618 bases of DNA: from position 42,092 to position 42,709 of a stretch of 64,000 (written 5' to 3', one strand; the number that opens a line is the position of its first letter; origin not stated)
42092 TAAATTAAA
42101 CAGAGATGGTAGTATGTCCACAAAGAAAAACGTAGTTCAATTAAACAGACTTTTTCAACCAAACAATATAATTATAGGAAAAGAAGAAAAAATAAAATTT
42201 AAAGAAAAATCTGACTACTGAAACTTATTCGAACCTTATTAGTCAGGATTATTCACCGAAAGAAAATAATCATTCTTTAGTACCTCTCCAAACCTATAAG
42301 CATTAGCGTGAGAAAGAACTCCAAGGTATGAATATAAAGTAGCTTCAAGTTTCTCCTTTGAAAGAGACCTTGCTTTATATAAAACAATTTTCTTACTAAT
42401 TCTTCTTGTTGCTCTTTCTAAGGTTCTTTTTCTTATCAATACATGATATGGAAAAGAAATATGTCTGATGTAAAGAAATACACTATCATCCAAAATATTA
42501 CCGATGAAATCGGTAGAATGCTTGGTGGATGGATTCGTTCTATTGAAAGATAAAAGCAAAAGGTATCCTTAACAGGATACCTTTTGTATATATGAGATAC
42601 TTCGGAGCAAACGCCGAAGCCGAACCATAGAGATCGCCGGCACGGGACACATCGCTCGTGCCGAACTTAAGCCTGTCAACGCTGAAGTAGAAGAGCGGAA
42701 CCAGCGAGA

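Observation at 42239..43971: Decayed diversity-generating retroelement: VR-bearing target gene, hairpin, TR-like copy and only the tail of the reverse transcriptase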

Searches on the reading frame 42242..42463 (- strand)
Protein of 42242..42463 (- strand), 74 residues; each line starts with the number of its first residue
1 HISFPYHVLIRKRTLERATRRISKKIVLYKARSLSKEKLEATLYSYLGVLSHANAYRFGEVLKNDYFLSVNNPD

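Call 72: search_protein_families(library=pfam, proteins=[window:42242-42463:-], max_evalue=1)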
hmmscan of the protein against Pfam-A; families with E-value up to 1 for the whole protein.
window:42242-42463:- (74 aa): 0 families

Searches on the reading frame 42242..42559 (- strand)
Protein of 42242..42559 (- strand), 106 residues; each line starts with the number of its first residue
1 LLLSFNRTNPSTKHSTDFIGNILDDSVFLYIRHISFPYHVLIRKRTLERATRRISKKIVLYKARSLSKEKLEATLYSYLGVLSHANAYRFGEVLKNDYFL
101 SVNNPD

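Call 6: search_protein_families(library=pfam, proteins=[window:42242-42559:-], max_evalue=10)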
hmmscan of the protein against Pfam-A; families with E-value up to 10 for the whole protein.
window:42242-42559:- (106 aa): 0 families

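Call 7: search_protein_families(library=ncbifam, proteins=[window:42242-42559:-], max_evalue=10)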
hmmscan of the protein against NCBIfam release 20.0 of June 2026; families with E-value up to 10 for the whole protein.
window:42242-42559:- (106 aa): 0 families

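Call 10: find_homologous_proteins(query=window:42242-42559:-, max_evalue=0.01)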
Query window:42242-42559:- (106 aa): 2 proteins with E <= 0.01 among 5 candidates.
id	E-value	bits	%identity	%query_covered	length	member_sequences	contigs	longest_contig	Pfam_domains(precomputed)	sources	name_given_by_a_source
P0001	5.3e-33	131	100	62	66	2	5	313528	-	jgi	-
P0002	2.0e-26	110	70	73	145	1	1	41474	PF00078.33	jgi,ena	-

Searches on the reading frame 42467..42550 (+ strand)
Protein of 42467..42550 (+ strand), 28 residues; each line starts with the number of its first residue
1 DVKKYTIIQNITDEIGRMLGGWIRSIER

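Call 72: search_protein_families(library=pfam, proteins=[window:42467-42550:+], max_evalue=1)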
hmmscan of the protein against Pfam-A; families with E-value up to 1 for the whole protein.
window:42467-42550:+ (28 aa): 1 family
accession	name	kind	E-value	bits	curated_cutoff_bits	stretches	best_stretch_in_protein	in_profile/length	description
PF22296.2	bAvd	-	0.00027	21.9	40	1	3-25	84-106/107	bAvd-like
